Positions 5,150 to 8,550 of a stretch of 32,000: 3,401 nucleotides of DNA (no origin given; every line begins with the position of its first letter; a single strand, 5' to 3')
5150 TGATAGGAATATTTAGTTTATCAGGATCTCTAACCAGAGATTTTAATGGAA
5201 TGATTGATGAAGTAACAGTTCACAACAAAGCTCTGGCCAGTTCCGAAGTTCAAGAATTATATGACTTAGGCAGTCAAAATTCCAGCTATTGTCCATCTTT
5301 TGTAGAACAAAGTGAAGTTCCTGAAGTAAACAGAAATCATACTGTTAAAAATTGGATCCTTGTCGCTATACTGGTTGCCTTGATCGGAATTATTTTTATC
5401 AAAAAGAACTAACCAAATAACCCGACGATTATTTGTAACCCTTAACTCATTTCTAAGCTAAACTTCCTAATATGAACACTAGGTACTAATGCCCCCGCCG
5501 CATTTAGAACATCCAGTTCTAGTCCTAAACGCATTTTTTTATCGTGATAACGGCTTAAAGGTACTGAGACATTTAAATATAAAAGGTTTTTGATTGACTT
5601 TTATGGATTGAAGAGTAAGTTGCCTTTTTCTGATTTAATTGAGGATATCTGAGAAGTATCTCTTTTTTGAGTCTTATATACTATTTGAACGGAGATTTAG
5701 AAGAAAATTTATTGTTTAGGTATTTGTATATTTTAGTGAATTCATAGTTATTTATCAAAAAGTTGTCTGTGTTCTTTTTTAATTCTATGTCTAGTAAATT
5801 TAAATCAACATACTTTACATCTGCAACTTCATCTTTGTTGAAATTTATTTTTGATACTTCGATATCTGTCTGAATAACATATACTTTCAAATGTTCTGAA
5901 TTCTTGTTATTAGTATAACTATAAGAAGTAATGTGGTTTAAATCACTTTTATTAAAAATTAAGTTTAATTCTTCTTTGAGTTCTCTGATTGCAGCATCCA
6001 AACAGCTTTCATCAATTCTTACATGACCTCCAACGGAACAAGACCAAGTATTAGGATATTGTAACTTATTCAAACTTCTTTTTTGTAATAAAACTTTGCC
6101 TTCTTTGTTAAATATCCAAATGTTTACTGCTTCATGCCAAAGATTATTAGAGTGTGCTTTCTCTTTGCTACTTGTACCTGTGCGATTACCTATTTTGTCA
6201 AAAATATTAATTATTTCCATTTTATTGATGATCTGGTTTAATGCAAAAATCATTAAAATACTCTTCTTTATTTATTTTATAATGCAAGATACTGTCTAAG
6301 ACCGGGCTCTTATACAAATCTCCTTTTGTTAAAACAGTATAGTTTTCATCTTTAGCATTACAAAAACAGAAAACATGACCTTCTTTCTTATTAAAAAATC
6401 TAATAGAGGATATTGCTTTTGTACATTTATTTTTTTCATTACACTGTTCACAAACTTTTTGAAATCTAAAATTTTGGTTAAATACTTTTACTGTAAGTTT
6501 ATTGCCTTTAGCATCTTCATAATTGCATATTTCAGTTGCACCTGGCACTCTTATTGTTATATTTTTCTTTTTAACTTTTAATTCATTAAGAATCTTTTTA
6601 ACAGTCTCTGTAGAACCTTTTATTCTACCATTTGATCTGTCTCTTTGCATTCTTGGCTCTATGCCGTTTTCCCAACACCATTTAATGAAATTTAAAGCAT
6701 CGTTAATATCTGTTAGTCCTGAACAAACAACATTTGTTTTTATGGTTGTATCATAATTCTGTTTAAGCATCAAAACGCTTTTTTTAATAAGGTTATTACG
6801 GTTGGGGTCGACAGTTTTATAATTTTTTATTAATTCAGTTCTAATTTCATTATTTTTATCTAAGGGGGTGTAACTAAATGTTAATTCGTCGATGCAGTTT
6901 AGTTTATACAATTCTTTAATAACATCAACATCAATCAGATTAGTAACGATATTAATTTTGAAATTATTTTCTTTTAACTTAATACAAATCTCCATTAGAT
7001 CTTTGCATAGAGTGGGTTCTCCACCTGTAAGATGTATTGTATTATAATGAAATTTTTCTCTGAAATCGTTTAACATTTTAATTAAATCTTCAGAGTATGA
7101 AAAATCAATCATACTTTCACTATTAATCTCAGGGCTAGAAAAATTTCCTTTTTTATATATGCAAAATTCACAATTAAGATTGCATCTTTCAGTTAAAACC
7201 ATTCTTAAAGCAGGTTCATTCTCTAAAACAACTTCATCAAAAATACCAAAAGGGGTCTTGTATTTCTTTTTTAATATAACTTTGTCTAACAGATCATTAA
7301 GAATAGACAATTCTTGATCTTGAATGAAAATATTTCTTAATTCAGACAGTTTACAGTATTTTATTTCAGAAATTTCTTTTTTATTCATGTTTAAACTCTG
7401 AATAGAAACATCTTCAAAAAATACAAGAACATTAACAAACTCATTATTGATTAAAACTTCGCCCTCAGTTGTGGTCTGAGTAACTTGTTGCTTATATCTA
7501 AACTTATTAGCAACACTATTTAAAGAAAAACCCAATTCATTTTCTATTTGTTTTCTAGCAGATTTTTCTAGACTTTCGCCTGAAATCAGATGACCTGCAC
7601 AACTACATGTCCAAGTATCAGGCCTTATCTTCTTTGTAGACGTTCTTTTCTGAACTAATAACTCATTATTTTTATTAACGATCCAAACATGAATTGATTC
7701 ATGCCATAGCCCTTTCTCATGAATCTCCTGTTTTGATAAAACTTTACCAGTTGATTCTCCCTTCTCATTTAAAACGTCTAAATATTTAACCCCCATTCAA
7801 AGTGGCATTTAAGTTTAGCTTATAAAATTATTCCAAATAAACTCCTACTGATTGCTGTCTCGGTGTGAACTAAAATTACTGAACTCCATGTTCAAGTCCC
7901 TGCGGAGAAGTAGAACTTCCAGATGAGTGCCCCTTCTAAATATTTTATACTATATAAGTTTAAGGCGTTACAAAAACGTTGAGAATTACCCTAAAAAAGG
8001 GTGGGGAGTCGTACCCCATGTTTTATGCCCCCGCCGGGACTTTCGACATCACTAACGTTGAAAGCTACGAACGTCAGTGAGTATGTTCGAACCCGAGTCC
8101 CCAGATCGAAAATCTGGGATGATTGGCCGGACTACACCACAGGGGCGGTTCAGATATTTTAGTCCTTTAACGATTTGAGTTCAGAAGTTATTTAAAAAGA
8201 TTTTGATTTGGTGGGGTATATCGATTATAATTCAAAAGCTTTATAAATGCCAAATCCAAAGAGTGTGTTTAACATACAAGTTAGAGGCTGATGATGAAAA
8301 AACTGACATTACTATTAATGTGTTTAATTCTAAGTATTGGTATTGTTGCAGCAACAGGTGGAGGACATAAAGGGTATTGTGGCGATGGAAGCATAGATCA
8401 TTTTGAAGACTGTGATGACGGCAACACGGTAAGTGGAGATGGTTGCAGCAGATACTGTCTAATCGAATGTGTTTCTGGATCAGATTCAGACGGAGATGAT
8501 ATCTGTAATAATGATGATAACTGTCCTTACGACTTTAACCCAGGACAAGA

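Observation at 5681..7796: Candidate novel nucleotide-modifying module: degenerate-Nudix/MoaA-like radical SAM fusion plus a catalytically intact paralogous Nudix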

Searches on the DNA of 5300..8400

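Call 28: search_rna_families(source=window, start=5300, end=8400, threshold=evalue, max_evalue=1)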
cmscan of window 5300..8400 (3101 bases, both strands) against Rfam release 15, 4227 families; matches with E-value up to 1: 2.
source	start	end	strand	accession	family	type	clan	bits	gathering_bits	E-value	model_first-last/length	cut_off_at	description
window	5607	5656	+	RF01125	sR4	Gene; snRNA; snoRNA; CD-box;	-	17.5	50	0.85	1-56/56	no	Small nucleolar RNA sR4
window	8019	8207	-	RF00064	HgcG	Gene; snRNA; snoRNA; HACA-box;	-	16.4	77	0.12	1-276/276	no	HgcG RNA (Pab40)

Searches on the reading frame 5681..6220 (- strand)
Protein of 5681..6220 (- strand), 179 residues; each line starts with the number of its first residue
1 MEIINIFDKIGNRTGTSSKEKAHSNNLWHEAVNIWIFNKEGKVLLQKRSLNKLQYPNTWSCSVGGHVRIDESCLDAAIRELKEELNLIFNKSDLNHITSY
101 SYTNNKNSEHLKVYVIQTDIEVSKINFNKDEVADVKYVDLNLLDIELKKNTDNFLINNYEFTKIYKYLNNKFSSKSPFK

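Call 4: search_protein_families(library=pfam, proteins=[window:5681-6220:-], max_evalue=0.1)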
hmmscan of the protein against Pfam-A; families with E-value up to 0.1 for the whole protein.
window:5681-6220:- (179 aa): 3 families
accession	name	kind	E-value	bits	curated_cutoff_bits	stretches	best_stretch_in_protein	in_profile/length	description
PF00293.34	NUDIX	-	8.2e-19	68.4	21.1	1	29-149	3-125/134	NUDIX domain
PF18757.6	Nmad5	-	0.034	14.6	27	1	67-173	39-150/206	Nucleotide modification associated domain 5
PF14815.12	NUDIX_4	-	0.044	14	35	1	35-116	4-77/113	NUDIX domain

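Call 5: search_protein_families(library=ncbifam, proteins=[window:5681-6220:-], max_evalue=0.1)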
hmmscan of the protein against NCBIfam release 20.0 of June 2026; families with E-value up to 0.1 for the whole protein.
window:5681-6220:- (179 aa): 19 families
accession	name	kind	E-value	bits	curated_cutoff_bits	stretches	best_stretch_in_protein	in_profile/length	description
NF002995.0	PRK03759.1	equivalog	2.6e-24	85.9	127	1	3-146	8-153/185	isopentenyl-diphosphate Delta-isomerase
TIGR02150.1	IPP_isom_1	equivalog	1.3e-22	80.3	105.8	1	7-144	4-141/159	isopentenyl-diphosphate delta-isomerase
NF041653.1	Nud_hyd_Meth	equivalog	2.9e-14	53.2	300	1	7-155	5-150/170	Nudix hydrolase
NF011922.0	PRK15393.1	equivalog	4.6e-13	49.2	152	1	2-137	11-141/182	NUDIX hydrolase YfcD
NF001938.0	PRK00714.1-5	equivalog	1.9e-07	30.6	116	1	21-87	5-74/172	RNA pyrophosphohydrolase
NF007834.0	PRK10546.1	equivalog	5.8e-07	29.4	156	1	35-117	9-87/135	pyrimidine (deoxy)nucleoside triphosphate diphosphatase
NF006530.0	PRK08999.1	equivalog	9.8e-07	28.1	245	1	36-115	13-88/315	Nudix family hydrolase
NF006961.0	PRK09438.1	equivalog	1.1e-05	24.9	103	1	30-93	9-67/151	dihydroneopterin triphosphate diphosphatase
TIGR00586.1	mutt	equivalog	2.4e-05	24.4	97.9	1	34-121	11-93/129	8-oxo-dGTP diphosphatase MutT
NF012016.0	PRK15472.1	equivalog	2.8e-05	23.8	95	1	36-138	10-117/141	nucleoside triphosphatase NudI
TIGR02705.1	nudix_YtkD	equivalog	4e-05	23.2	154.4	1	30-170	23-152/156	RNA deprotection pyrophosphohydrolase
NF001937.0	PRK00714.1-4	equivalog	0.00043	19.9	139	1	29-92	8-65/161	RNA pyrophosphohydrolase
NF008736.0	PRK11762.1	equivalog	0.0047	16.5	169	1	64-144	80-155/186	ADP compounds hydrolase NudE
NF041652.1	Nud_hyd_Dein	equivalog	0.011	16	200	1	28-138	12-122/152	Nudix hydrolase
NF003788.0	PRK05379.1-5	equivalog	0.014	14.7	354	1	39-88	222-268/351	bifunctional nicotinamide-nucleotide adenylyltransferase/Nudix hydroxylase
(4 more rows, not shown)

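Call 36: list_cluster_members(proteins=[P0001, P0002, P0003, P0004, P0005, P0006, P0007, P0008, window:5681-6220:-])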
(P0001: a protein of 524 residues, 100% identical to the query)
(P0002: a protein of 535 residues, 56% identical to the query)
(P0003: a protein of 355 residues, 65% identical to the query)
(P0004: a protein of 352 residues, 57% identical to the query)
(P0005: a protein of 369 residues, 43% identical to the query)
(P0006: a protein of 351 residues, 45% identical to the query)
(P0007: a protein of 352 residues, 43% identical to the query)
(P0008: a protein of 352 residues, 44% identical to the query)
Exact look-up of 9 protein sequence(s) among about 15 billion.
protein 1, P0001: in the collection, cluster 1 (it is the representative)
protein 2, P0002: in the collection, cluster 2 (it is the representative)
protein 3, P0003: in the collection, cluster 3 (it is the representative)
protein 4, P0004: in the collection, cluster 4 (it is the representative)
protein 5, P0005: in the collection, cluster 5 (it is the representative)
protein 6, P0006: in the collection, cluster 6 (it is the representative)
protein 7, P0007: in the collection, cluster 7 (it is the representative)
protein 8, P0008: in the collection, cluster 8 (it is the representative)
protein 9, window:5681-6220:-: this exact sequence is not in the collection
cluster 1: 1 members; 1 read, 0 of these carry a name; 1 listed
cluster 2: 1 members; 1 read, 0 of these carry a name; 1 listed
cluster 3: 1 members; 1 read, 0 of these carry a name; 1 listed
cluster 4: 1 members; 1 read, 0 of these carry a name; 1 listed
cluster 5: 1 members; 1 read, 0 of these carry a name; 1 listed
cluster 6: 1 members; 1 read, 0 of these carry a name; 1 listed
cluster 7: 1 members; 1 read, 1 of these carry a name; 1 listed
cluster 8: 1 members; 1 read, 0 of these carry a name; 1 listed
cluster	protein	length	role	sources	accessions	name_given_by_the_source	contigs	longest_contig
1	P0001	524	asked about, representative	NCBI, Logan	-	-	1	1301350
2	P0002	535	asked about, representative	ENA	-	-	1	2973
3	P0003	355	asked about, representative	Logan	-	-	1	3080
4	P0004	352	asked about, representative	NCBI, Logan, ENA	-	-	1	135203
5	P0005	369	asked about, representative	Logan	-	-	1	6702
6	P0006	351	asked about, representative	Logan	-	-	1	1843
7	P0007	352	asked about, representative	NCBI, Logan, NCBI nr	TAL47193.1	radical SAM protein [archaeon] | MAG: radical SAM protein [archaeon]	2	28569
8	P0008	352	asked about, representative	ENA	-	-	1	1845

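Call 37: search_protein_families(library=padloc, proteins=[window:5681-6220:-], max_evalue=0.01)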
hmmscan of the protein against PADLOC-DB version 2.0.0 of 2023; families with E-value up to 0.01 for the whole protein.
window:5681-6220:- (179 aa): 1 family
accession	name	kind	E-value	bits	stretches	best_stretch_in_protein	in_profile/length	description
PDLC04899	PDC-S07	-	6.3e-09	33.6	1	35-144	12-113/135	-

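Call 79: search_solved_structures(query=window:5681-6220:-, max_evalue=0.01, show_alignments=0)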
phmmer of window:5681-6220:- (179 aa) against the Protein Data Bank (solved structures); distinct sequences matched with E-value up to 0.01: 20.
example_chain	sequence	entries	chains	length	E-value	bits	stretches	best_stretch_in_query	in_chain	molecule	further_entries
1ow2_A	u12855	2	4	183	6.5e-14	55.5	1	7-140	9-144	ISOPENTENYL-DIPHOSPHATE DELTA-ISOMERASE | ISOPENTENYL DIPHOSPHATE DELTA-ISOMERASE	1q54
1hx3_A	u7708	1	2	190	7.2e-14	55.4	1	7-140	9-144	ISOPENTENYL DIPHOSPHATE DELTA-ISOMERASE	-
1i9a_A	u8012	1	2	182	1.7e-13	54.2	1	7-140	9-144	ISOPENTENYL-DIPHOSPHATE DELTA-ISOMERASE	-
1nfs_A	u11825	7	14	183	1.7e-13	54.2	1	7-140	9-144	ISOPENTENYL-DIPHOSPHATE DELTA-ISOMERASE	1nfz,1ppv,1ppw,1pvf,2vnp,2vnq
1x84_A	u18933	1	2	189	1.9e-13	54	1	7-140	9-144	Isopentenyl-diphosphate delta-isomerase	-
1hzt_A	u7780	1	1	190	1.9e-13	54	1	7-140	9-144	ISOPENTENYL DIPHOSPHATE DELTA-ISOMERASE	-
2b2k_A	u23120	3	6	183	4.9e-13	52.7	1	7-140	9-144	Isopentenyl-diphosphate delta-isomerase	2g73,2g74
1x83_A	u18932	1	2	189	5.4e-13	52.5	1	7-140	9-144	Isopentenyl-diphosphate delta-isomerase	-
1r67_A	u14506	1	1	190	1e-12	51.6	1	7-140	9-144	Isopentenyl-diphosphate delta-isomerase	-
3hyq_A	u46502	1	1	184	4.2e-12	49.6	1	5-138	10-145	Isopentenyl-diphosphate Delta-isomerase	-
1q27_A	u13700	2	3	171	1.8e-07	34.6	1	31-121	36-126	Putative Nudix hydrolase DR0079 | Putative Nudix hydrolase DR_0079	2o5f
2dho_A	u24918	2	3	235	1.3e-06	31.7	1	5-149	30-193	Isopentenyl-diphosphate delta-isomerase 1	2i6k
2fkb_A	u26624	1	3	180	1.4e-06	31.7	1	10-87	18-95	Putative Nudix hydrolase yfcD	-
2icj_A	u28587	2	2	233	3.2e-06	30.5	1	5-149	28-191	Isopentenyl-diphosphate delta isomerase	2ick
4kyx_A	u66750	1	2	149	0.00018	24.8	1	30-103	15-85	ADP-ribose pyrophosphatase MutT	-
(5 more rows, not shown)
